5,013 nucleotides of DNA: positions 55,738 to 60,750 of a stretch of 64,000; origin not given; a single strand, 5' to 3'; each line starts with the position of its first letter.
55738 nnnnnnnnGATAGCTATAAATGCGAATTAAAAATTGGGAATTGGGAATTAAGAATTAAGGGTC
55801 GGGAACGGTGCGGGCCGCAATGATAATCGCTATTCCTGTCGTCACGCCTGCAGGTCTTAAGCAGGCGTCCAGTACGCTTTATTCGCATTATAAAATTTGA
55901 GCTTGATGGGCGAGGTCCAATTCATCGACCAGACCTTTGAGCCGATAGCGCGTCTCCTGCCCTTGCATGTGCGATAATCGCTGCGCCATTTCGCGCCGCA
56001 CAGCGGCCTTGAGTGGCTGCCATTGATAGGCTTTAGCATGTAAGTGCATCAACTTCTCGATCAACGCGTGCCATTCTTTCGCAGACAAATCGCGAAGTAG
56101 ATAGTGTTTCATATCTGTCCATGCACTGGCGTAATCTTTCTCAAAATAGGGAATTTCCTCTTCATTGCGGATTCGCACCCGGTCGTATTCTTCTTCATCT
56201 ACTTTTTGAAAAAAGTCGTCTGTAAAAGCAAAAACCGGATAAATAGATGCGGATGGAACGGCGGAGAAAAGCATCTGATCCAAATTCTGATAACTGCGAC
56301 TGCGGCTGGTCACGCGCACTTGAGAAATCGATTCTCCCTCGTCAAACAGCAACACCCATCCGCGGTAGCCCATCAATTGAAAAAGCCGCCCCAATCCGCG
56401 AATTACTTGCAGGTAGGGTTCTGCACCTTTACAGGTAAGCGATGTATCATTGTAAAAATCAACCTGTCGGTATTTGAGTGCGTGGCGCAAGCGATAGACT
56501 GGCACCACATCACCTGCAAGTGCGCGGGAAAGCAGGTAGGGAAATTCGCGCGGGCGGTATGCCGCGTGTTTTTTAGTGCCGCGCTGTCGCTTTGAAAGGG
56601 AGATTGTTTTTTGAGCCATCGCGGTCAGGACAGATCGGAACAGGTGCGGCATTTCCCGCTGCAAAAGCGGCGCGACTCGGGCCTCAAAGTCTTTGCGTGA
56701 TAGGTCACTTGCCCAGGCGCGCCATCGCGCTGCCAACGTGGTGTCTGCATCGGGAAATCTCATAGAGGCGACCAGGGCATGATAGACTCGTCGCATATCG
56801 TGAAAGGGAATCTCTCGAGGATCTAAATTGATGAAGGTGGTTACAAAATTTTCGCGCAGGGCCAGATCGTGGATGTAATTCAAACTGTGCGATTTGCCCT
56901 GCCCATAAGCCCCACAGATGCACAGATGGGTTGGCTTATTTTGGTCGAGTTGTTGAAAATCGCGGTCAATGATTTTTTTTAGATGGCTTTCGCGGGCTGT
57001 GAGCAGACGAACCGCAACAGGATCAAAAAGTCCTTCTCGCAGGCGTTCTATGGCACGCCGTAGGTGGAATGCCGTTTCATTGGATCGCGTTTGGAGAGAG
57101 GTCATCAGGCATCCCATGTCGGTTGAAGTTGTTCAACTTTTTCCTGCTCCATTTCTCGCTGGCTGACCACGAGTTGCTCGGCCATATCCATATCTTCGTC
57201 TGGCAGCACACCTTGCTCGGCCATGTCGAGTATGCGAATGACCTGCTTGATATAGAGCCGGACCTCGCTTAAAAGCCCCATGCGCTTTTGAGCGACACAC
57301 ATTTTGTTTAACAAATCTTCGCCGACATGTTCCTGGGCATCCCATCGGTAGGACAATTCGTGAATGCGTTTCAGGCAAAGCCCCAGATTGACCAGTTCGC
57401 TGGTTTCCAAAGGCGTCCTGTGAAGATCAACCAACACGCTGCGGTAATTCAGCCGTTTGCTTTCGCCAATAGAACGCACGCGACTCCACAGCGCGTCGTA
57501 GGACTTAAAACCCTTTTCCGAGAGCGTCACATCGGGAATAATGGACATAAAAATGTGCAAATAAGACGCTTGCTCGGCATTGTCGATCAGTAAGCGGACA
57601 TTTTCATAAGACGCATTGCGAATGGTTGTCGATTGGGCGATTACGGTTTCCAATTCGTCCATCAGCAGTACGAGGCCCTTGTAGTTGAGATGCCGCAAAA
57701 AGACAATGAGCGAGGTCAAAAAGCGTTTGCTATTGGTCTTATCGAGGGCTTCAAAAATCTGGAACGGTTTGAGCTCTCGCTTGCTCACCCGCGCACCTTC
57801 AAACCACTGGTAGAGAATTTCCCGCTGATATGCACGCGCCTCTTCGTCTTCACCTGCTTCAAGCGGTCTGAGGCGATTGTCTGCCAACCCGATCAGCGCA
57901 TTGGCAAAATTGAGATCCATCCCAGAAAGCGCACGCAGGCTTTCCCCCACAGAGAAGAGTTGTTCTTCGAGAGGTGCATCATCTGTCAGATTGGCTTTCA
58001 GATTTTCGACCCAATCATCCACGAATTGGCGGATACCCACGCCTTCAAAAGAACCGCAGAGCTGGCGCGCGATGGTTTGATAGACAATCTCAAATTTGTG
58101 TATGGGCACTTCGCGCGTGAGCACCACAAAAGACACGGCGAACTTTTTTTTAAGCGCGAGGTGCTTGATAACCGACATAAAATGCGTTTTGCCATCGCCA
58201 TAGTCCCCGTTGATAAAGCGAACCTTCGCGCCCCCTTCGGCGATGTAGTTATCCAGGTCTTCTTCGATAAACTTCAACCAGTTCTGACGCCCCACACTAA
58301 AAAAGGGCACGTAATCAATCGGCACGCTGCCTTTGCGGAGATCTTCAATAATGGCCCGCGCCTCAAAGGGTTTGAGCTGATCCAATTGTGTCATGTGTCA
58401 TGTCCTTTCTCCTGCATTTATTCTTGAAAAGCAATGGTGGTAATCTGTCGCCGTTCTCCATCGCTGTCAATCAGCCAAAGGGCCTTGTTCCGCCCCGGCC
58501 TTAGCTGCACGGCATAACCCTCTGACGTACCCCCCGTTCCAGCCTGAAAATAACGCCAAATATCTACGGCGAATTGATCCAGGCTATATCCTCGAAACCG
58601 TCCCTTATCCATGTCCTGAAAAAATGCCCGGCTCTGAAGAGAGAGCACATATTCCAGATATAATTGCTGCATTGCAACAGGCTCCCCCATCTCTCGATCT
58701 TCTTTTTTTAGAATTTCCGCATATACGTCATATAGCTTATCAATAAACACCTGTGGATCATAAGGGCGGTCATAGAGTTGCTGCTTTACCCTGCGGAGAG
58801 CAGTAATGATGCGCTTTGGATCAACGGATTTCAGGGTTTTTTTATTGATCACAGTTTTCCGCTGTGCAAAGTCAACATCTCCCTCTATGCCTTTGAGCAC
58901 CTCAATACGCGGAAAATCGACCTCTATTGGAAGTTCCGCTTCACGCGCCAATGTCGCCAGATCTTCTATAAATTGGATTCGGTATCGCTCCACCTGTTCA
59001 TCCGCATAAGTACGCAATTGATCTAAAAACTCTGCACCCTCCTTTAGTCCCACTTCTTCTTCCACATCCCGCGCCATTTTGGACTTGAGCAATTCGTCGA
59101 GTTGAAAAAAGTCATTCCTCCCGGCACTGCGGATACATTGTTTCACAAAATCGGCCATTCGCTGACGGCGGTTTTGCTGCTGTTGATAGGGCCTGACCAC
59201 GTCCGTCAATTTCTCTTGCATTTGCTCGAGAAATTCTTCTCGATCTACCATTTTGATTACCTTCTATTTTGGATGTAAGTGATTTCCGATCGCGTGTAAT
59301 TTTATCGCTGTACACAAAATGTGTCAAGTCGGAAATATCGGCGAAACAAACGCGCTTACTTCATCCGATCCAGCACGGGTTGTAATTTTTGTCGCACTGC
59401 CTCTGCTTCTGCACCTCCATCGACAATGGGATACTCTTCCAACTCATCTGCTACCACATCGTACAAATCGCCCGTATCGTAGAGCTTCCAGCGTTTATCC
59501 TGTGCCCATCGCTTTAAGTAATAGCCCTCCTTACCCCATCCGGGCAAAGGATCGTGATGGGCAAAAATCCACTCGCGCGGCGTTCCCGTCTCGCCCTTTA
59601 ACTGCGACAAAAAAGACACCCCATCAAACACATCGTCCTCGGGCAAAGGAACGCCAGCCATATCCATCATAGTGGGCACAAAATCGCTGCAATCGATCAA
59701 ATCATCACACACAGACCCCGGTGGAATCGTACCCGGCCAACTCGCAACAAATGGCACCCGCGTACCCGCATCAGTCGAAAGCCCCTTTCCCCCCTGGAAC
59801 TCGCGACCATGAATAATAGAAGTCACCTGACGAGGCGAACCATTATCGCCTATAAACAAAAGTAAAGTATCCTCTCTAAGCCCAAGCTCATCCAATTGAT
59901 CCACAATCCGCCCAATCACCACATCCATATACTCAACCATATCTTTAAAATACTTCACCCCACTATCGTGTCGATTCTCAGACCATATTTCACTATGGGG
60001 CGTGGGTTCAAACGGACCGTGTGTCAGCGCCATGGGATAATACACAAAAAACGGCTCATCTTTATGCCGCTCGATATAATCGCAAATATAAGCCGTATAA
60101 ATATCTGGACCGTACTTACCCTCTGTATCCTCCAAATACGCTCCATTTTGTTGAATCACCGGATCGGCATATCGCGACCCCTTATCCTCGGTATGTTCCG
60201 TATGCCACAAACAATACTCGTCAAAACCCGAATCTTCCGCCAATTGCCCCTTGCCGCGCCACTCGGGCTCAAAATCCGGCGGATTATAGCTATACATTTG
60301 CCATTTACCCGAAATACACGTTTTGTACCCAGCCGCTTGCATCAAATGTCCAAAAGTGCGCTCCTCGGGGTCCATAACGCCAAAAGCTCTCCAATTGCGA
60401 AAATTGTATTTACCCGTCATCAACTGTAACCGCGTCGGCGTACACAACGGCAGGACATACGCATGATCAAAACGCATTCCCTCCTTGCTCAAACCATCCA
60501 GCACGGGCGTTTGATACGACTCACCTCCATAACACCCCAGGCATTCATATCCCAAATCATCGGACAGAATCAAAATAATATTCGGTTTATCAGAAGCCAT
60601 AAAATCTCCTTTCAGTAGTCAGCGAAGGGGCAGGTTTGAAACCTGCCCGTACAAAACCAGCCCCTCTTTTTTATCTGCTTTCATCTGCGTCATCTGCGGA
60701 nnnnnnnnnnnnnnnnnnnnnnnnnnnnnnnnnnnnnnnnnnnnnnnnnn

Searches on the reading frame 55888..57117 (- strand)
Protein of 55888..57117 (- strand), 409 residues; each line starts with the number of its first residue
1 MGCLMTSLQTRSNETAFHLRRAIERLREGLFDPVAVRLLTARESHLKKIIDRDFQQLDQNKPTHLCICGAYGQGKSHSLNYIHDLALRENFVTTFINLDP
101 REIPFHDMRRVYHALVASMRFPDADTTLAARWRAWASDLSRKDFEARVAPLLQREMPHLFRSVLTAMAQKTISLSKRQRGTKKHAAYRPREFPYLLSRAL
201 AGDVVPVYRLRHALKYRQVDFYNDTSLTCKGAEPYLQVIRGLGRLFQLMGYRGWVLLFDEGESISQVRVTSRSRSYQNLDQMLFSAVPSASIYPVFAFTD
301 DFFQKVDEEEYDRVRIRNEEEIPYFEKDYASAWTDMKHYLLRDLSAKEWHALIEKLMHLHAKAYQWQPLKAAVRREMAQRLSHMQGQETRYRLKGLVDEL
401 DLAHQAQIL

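Call 7: search_protein_families(library=pfam, proteins=[window:55888-57117:-])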
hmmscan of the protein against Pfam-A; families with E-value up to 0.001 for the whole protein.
window:55888-57117:- (409 aa): 1 family
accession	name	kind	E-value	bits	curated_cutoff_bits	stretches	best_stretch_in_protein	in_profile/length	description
PF10923.14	BrxC_BrxD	-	1.4e-23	84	22.2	2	235-406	222-401/414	BREX system ATP-binding protein BrxC/D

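Call 81: search_protein_families(library=padloc, proteins=[window:55888-57117:-], max_evalue=0.00001)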
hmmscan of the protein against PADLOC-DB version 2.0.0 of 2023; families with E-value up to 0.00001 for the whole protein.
window:55888-57117:- (409 aa): 2 families
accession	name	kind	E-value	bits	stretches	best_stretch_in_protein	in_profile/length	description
PDLC02494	BrxD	-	6.7e-18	63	1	18-305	8-293/440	BrxD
PDLC03959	SngB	-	9.5e-11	39.4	0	41-119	34-114/439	-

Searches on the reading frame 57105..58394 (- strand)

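Call 7: search_protein_families(library=pfam, proteins=[window:57105-58394:-])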
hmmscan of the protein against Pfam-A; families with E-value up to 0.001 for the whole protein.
window:57105-58394:- (429 aa): 2 families
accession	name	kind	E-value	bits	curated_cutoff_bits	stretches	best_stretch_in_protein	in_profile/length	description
PF10923.14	BrxC_BrxD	-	1.9e-54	185.6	22.2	1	11-394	5-400/414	BREX system ATP-binding protein BrxC/D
PF13191.12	AAA_16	-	0.0002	22.4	32.6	0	34-279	3-164/167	AAA ATPase domain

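Call 81: search_protein_families(library=padloc, proteins=[window:57105-58394:-], max_evalue=0.00001)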
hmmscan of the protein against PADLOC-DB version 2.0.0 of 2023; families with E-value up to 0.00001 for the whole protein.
window:57105-58394:- (429 aa): 2 families
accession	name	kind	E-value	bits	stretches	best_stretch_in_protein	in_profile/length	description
PDLC02494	BrxD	-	1.5e-42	144.2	1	10-418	7-422/440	BrxD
PDLC03959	SngB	-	1.6e-32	111.2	1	5-395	4-406/439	-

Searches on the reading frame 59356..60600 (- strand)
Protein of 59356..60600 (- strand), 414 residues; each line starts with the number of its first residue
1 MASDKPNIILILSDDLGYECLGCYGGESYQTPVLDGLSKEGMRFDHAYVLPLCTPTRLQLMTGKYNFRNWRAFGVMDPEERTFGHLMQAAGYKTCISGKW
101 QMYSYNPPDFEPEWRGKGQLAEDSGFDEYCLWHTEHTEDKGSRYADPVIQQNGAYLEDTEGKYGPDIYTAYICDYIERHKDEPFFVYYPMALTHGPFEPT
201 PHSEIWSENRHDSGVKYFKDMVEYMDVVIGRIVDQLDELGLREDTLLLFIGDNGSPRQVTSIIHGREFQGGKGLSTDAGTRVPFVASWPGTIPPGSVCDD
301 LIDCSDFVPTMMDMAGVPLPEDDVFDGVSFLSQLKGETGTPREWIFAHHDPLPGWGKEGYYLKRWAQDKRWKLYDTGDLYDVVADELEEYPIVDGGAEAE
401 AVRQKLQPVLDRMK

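Call 7: search_protein_families(library=pfam, proteins=[window:59356-60600:-])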
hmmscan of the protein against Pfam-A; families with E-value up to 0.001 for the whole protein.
window:59356-60600:- (414 aa): 2 families
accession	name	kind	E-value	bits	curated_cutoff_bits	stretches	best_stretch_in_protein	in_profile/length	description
PF00884.28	Sulfatase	-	3.6e-48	164.9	25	1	6-317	1-301/301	Sulfatase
PF16347.10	SGSH_C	-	3.8e-10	40.5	29.3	1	277-411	13-149/154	N-sulphoglucosamine sulphohydrolase, C-terminal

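Call 19: search_protein_families(library=ncbifam, proteins=[window:59356-60600:-], max_evalue=0.00001)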
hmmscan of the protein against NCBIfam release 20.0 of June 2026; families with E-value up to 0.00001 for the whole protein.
window:59356-60600:- (414 aa): 5 families
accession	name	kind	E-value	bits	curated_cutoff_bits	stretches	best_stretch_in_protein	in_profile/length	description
NF010322.0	PRK13759.1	equivalog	1.3e-36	126.1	481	2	3-200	4-218/486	arylsulfatase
TIGR03417.1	chol_sulfatase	equivalog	7.5e-27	94.4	433.45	2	5-101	2-102/500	choline-sulfatase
NF045661.1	HdlasePehA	equivalog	1e-15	57.4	900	2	220-344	286-400/506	phosphoric/sulfuric ester hydrolase PehA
NF052527.1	Mn_arylsulf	exception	8.3e-12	44.7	850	1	5-103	1-104/479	manganese-dependent arylsulfatase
NF053595.1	LptchSynLtaSGpos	equivalog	6.7e-06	24.9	970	1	179-333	390-543/626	lipoteichoic acid synthase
